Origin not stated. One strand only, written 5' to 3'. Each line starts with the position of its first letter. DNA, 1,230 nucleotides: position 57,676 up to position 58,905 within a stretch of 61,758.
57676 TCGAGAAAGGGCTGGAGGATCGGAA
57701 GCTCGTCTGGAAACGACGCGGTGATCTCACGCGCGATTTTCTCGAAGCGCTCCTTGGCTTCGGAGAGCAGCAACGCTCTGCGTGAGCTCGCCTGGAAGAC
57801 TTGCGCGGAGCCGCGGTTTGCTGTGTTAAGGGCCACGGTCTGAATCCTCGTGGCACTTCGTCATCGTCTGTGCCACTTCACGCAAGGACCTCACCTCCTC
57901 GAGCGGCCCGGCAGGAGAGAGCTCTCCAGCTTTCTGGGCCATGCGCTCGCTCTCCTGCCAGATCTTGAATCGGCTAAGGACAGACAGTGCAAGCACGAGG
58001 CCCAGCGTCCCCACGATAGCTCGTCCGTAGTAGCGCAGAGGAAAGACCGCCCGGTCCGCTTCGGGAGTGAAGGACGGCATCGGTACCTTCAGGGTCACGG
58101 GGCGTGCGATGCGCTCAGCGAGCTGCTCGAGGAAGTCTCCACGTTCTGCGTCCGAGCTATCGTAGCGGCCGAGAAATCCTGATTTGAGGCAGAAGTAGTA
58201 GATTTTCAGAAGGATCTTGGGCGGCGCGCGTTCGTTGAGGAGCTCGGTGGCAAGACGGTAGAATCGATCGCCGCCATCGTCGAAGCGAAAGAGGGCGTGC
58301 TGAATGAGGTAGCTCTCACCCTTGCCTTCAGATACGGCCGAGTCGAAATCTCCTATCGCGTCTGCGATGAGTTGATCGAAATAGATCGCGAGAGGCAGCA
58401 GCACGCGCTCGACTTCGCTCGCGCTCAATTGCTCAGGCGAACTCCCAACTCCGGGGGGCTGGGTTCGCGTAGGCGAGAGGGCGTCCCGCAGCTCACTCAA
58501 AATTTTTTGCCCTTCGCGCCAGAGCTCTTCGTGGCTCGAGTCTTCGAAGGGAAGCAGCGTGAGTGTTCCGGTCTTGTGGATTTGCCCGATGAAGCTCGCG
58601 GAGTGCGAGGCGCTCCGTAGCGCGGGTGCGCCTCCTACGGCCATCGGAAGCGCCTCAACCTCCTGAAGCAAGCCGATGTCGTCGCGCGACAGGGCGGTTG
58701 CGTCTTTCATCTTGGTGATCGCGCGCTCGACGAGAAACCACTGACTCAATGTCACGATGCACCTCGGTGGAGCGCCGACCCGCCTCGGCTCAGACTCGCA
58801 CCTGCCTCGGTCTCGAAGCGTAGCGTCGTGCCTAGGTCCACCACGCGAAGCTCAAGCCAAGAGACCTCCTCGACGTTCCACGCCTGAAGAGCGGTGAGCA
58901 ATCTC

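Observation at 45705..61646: Rearranged, highly divergent type VI secretion-like locus with unexplained extra genes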

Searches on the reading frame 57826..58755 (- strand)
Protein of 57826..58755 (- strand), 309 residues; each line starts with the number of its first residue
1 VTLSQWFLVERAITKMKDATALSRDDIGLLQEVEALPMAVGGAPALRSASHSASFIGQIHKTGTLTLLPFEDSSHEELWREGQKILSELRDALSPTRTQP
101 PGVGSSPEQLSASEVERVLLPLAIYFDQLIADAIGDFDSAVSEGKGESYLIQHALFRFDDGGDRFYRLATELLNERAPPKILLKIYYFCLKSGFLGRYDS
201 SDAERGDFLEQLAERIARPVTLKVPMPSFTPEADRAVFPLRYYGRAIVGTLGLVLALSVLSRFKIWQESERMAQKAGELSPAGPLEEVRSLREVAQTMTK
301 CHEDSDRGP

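Call 3: search_protein_families(library=pfam, proteins=[window:57826-58755:-], max_evalue=0.01)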
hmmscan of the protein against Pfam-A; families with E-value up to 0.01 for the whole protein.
window:57826-58755:- (309 aa): 1 family
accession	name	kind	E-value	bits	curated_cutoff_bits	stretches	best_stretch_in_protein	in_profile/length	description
PF09850.14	DotU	-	3.2e-12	46.9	27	1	149-257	82-196/205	Type VI secretion system protein DotU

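Call 70: search_protein_families(library=ncbifam, proteins=[window:57826-58755:-], max_evalue=0.01)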
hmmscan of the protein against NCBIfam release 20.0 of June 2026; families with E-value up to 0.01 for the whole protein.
window:57826-58755:- (309 aa): 5 families
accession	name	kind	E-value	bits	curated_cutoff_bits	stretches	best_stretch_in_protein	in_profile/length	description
TIGR03349.1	IV_VI_DotU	subfamily_domain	3.1e-10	40.2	89.95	1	152-223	86-156/211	DotU/TssL family secretion system protein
NF038239.1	T6SS_TssL_short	exception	4.4e-07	29.6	180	1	151-228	86-163/207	type VI secretion system protein TssL, short form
NF005444.0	PRK07033.1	equivalog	0.00023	20.3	520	1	161-218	141-197/438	DotU family type VI secretion system protein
NF005999.0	PRK08126.1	subfamily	0.0021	16.9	571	1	159-215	154-209/432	hypothetical protein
NF038228.1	IcmH_DotU_IVB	equivalog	0.006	16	50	1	161-215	134-187/258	type IVB secretion system protein IcmH/DotU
